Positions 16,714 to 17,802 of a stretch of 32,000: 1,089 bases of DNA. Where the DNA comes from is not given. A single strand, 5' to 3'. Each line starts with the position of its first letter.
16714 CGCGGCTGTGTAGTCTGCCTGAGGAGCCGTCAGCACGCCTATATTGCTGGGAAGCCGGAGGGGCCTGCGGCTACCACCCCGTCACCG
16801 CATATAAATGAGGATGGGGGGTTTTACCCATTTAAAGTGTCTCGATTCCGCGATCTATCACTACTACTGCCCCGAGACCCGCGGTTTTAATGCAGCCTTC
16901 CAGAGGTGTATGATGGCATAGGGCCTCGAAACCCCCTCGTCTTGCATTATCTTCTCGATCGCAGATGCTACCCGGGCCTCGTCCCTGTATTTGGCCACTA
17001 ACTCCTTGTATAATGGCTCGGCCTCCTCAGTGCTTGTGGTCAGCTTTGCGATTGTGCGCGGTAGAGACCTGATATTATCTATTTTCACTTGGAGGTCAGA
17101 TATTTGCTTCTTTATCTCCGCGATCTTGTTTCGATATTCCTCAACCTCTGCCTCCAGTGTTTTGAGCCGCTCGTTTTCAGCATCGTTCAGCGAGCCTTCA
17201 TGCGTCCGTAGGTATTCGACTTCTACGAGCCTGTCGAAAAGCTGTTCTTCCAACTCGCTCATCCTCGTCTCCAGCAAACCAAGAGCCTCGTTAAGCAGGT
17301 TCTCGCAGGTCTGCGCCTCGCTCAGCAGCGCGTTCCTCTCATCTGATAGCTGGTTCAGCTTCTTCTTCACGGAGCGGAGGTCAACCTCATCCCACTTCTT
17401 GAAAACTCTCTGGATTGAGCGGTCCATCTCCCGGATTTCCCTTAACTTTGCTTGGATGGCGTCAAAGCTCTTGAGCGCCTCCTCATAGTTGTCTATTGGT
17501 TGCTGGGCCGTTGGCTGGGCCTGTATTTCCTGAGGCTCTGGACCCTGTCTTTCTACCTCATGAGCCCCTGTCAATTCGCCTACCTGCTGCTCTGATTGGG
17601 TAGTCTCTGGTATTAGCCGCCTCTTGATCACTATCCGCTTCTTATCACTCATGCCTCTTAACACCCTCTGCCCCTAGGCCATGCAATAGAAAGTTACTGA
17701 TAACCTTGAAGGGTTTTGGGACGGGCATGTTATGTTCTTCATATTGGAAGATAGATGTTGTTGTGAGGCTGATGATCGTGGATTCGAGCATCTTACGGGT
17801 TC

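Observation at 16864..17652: Unknown 262-aa coiled-coil protein translationally coupled to the JAMM protease; a possible adaptor in an apparently E3-less system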

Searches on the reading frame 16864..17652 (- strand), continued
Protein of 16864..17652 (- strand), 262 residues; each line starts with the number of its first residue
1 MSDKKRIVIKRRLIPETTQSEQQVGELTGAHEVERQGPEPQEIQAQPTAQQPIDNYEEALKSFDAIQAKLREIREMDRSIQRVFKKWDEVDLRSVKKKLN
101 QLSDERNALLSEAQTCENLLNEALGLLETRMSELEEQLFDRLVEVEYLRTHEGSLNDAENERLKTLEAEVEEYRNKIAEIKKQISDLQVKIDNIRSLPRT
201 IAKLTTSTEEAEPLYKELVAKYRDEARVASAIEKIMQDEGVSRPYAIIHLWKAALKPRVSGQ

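Call 67: search_protein_families(library=phrogs, proteins=[window:16864-17652:-, P0058], max_evalue=0.01)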
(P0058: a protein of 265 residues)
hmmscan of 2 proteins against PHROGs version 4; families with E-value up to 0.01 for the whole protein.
window:16864-17652:- (262 aa): 8 families
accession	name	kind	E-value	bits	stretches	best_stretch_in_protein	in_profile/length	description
phrog_36317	-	unknown function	6.2e-05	24.3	0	170-238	4-68/98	-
phrog_3590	-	unknown function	0.00064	20.2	1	40-198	200-364/481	-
phrog_167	-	tail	0.0011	17.7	1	44-221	114-264/1555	tail length tape measure protein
phrog_19043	-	unknown function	0.0013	20.1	0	133-206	25-94/99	-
phrog_13576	-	other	0.0013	19.9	1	122-194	17-89/126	methyltransferase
phrog_77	-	DNA, RNA and nucleotide metabolism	0.0031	17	1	68-222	658-786/967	SbcC-like subunit of palindrome specific endonuclease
phrog_194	-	head and packaging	0.0034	18.2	1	131-241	19-128/335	head scaffolding protein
phrog_38539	-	unknown function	0.0043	18.4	1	163-194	35-66/70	-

P0058 (265 aa): 0 families

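Call 80: search_solved_structures(query=A3, max_evalue=1)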
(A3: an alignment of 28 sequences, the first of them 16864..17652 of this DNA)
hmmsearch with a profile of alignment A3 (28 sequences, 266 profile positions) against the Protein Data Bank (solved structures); distinct sequences matched with E-value up to 1: 42.
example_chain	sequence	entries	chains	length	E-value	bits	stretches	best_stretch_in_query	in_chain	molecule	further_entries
9rgy_A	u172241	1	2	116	0.00074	22.2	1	89-186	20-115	sc-apCC3-CW-0NTT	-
5xg2_A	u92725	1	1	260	0.0029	20.3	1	156-192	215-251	Chromosome partition protein Smc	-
9rgv_A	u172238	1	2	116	0.0038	19.9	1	89-185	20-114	sc-apCC3-CW1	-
2zdi_A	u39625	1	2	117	0.0054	19.3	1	99-192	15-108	Prefoldin subunit beta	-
9tlt_A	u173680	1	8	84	0.012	18.2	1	163-204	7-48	Sc-apCC-2-KLHL20-4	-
5xau_C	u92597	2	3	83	0.02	17.5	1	147-201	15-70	Laminin subunit gamma-1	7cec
8qox_B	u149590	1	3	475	0.021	17.4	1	148-205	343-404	Conserved membrane protein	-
6kos_A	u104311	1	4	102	0.024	17.2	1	107-195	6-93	SUWA (Super WA20)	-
2zqm_A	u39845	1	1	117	0.028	17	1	99-192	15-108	Prefoldin beta subunit 1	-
3nwh_A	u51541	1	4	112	0.049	16.2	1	109-190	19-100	Bone marrow stromal antigen 2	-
3mq7_A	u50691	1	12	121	0.056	16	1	108-190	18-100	Bone marrow stromal antigen 2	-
2xg7_A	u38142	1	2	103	0.068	15.7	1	109-190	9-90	BONE MARROW STROMAL ANTIGEN 2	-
6gaj_A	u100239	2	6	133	0.077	15.6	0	162-207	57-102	Outer capsid protein sigma-1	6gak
3mqb_A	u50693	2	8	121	0.094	15.3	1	109-190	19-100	Bone marrow stromal antigen 2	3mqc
9tlw_A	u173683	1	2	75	0.1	15.2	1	138-196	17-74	Sc-apCC-2-MCL-1-4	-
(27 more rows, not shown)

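Call 81: fold_search(model_id=the predicted structure, library=viral)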
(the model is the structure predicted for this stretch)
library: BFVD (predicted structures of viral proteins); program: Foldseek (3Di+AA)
matches with E <= 10: 793; with E <= 0.001: 0
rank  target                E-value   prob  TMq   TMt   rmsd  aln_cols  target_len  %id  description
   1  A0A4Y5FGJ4            8.9e-03  1.00  0.31  0.09  14.0       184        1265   15  Tape measure protein [Lactobacillus phage 3-521]
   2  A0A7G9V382            1.3e-02  1.00  0.50  0.38  23.2       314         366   11  Tellurite resistance protein [Pseudomonas phage phiPsa397]
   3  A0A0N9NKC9            1.5e-02  0.94  0.27  0.08  49.4       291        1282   12  (no name in the UniProt tables at hand)
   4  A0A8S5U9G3            2.6e-02  0.97  0.33  0.09  22.5       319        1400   11  Minor tail protein [Siphoviridae sp. ctKNZ79]
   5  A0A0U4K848            3.3e-02  0.69  0.22  0.16  51.5       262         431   16  Uncharacterized protein [Arthrobacter phage Jasmine]
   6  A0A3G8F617            3.3e-02  0.63  0.20  0.17  24.8       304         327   12  (no name in the UniProt tables at hand)
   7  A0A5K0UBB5            4.2e-02  0.84  0.24  0.22  31.4       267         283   14  Putative t-snare protein [Yasminevirus sp. GU-2018]
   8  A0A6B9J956            5.2e-02  0.99  0.40  0.33  15.5       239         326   12  TelA-like protein [Vibrio phage vB_VchM_Kuja]
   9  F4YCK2                5.2e-02  0.63  0.23  0.08  35.2       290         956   12  (no name in the UniProt tables at hand)
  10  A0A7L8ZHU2            6.3e-02  0.97  0.34  0.26  17.2       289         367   12  Toxic anion resistance protein [Escherichia phage VEcB]
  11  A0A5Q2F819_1          6.3e-02  0.95  0.33  0.11  40.0       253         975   12  Tape measure protein [Gordonia phage Sixama]
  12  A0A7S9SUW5            6.6e-02  0.72  0.25  0.19  15.0       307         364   11  (no name in the UniProt tables at hand)
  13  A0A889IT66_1          6.6e-02  0.35  0.16  0.08  37.7       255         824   16  (no name in the UniProt tables at hand)
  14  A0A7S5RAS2            7.3e-02  0.90  0.29  0.37  17.1       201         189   16  (no name in the UniProt tables at hand)
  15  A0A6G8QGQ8            7.3e-02  0.84  0.29  0.09  40.7       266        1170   15  (no name in the UniProt tables at hand)
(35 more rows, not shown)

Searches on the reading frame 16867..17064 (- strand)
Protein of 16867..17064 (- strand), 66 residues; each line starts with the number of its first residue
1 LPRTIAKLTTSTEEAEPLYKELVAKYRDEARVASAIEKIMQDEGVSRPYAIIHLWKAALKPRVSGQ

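Call 39: search_solved_structures(query=A4, max_evalue=10, show_alignments=3)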
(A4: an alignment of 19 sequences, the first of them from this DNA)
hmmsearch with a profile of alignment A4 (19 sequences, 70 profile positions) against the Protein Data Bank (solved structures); distinct sequences matched with E-value up to 10: 10.
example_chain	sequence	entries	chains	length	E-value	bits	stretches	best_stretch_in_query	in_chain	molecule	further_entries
4pjr_A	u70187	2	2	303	0.0047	20.2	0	13-26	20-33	Pentatricopeptide repeat protein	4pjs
4wn4_A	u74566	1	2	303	0.0062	19.8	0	13-26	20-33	Pentatricopeptide repeat protein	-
4wsl_A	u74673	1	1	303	0.0064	19.8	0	13-26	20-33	Pentatricopeptide repeat protein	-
4pjq_A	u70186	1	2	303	0.0074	19.6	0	13-26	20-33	Pentatricopeptide repeat protein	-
5c4y_A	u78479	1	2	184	0.065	16.6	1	15-53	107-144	Putative transcription regulator Lmo0852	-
2lta_A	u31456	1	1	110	0.13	15.6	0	8-45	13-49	De novo designed protein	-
2dvh_A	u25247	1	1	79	0.93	12.9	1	13-49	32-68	CYTOCHROME C-553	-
1e08_E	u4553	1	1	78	0.93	12.9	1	13-49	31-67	CYTOCHROME C553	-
1dvh_A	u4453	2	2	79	0.96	12.8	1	13-49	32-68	CYTOCHROME C553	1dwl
9ugr_A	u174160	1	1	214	1.2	12.5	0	10-43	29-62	Syn-F4-Link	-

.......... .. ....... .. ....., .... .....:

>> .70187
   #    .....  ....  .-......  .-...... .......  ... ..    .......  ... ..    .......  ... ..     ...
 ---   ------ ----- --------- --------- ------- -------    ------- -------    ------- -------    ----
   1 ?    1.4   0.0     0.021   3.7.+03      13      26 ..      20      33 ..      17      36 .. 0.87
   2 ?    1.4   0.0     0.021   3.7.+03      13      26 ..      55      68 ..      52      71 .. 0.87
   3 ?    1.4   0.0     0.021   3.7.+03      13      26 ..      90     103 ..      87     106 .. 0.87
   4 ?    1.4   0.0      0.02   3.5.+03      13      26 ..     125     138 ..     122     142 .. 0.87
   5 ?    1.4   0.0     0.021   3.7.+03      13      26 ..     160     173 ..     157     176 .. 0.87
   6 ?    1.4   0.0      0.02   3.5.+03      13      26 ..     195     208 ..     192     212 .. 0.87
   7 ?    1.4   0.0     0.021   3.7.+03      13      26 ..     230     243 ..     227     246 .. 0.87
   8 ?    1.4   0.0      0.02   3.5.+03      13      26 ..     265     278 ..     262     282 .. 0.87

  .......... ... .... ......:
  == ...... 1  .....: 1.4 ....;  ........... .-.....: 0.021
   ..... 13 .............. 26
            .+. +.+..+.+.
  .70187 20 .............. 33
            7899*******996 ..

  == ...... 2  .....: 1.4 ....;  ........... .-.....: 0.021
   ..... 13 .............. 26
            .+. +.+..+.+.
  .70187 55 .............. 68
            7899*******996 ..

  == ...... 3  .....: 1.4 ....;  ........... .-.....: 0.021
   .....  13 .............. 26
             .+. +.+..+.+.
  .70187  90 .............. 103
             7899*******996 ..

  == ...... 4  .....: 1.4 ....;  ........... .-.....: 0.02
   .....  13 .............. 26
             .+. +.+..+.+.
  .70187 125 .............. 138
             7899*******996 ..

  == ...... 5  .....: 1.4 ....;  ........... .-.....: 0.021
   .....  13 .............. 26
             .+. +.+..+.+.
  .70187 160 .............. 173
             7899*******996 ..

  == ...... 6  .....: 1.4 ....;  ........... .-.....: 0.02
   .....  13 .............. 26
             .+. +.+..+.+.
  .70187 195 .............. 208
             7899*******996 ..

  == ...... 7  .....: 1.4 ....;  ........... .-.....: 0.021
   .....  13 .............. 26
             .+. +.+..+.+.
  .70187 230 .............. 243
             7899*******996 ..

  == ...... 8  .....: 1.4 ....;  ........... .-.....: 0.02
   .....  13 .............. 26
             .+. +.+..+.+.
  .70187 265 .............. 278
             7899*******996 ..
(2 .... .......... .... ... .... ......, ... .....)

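Call 40: search_protein_families(library=pfam, alignment_id=A4, max_evalue=10)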
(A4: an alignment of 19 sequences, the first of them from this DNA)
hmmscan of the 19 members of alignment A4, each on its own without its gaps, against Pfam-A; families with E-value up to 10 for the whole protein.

A. member 1, seq(66 aa): 2 families
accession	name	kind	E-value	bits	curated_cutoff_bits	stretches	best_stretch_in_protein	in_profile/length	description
PF12583.14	TPPII_C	-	0.0096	16.9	27.7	1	4-35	25-54/69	Tripeptidyl peptidase II, C-terminal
PF12085.13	DUF3562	-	0.014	15.5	26.3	1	4-32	10-39/60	Protein of unknown function (DUF3562)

B. families by the number of members that match (of 19 scanned): 14 families
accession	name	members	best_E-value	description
PF12085.13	DUF3562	3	0.0035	Protein of unknown function (DUF3562)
PF12583.14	TPPII_C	1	0.0096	Tripeptidyl peptidase II, C-terminal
PF25770.1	CC_CEP63-bind_CEP152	1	0.019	CEP152, CEP63 binding coiled coil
PF11378.13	DUF3181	1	0.053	Protein of unknown function (DUF3181)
PF13232.12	Complex1_LYR_1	1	0.063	Complex1_LYR-like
PF11432.13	DUF3197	1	0.075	Protein of unknown function (DUF3197)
PF09713.15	A_thal_3526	1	0.095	Plant protein 1589 of unknown function (A_thal_3526)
PF13315.11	DUF4085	1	0.11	Protein of unknown function (DUF4085)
PF03059.22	NAS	1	0.11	Nicotianamine synthase protein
PF14069.11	SpoVIF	1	0.11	Stage VI sporulation protein F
PF14199.11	DUF4317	1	0.11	Domain of unknown function (DUF4317)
PF21229.3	TdIF1_2nd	1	0.13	TdIF1, C-terminal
PF09435.16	DUF2015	1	0.15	Fungal protein of unknown function (DUF2015)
PF19539.4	DUF6063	1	0.15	Family of unknown function (DUF6063)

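Call 60: predict_structure(alignment_id=A6)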
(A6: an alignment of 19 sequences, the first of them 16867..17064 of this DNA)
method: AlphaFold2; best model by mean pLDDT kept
length: 66 residues; sequences in the alignment: 19
mean_pLDDT: 76.2   pTM: 0.62
mean pLDDT of the five models: 76.2, 74.6, 73.5, 71.7, 70.4
residues with pLDDT >= 90: 13; 70-90: 33; 50-70: 8; < 50: 12
segments of 3 or more residues with pLDDT < 50: 1-4, 6-9, 63-66
pLDDT, mean of each block of 10 residues (from residue 1): 47 77 89 92 87 84 47
secondary structure, 60 per line:
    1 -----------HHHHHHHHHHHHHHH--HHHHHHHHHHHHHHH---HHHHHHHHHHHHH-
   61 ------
elements in order: H12-26 H29-43 H47-59

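Call 62: fold_search(model_id=the predicted structure, library=pdb)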
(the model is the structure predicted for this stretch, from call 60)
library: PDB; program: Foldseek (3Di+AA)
matches with E <= 10: 32; with E <= 0.001: 0
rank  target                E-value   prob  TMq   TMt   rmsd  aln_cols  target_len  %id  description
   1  6p66_C                1.3e+00  0.18  0.32  0.07   7.9        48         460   27  The crystal structure of the XPB complex with Bax1 from Archaeoglobus fulgidus at 3.0 Angstrom resolution (released 2020-06-17)
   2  1ixs_A                3.0e+00  0.21  0.42  0.50   4.8        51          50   18  Structure of RuvB complexed with RuvA domain III (released 2002-11-06)
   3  1wj7_MODEL_1_A        3.4e+00  0.18  0.48  0.33   7.8        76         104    9  Solution structure of RSGI RUH-015, a UBA domain from mouse cDNA (released 2005-09-27)
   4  8aa9_B                3.6e+00  0.60  0.63  0.25   6.6        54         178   15  Crystal structure of the Rpa1 AROD-OB-1 domains (released 2023-05-03)
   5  1wh5_MODEL_1_A        3.6e+00  0.10  0.34  0.30  10.7        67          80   18  Solution structure of homeobox domain of Arabidopsisthaliana zinc finger homeobox family protein (released 2004-11-28)
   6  5fib_A                3.6e+00  0.04  0.24  0.05  15.5        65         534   20  Open form of murine Acid Sphingomyelinase (released 2016-07-06)
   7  8aa9_A                4.1e+00  0.54  0.62  0.25   6.6        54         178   15  Crystal structure of the Rpa1 AROD-OB-1 domains (released 2023-05-03)
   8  9h3c                  4.4e+00  0.12  0.36  0.12   8.2        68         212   24  De novo designed alpha helical toroidal protein with a Ru-cofactor (released 2025-10-22)
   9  7by2_B                4.7e+00  0.10  0.34  0.20   9.9        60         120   23  Toxin-antitoxin complex from Klebsiella pneumoniae (released 2021-04-28)
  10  5e7k_3E               6.0e+00  0.10  0.42  0.16   9.9        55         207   14  Structure of T. thermophilus 70S ribosome complex with mRNA and cognate tRNALys in the A-site (released 2016-01-27)
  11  2dzl_MODEL_1_A        6.0e+00  0.07  0.35  0.35   8.1        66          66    9  Solution Structure of the UBA domain in Human Protein FAM100B (released 2007-03-29)
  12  9gvf                  6.4e+00  0.14  0.45  0.15   8.8        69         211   23  Crystal structure of a computationally designed protein (released 2025-10-08)
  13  1sd5                  6.4e+00  0.13  0.43  0.16   7.7        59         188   20  Crystal structure of Rv1626 (released 2004-09-21)
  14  1s8n                  6.4e+00  0.11  0.43  0.20   3.7        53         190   17  Crystal structure of Rv1626 from Mycobacterium tuberculosis (released 2004-09-21)
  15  8t48_C                6.8e+00  0.08  0.37  0.43   5.4        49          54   18  The N4BP1 CUE-like domain in complex with linear di-Ubiquitin (released 2024-03-13)
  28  9a1l_A                8.8e+00  0.06  0.34  0.43   4.9        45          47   18  N4BP1 CUE domain in complex with ubiquitin (released 2023-01-19)
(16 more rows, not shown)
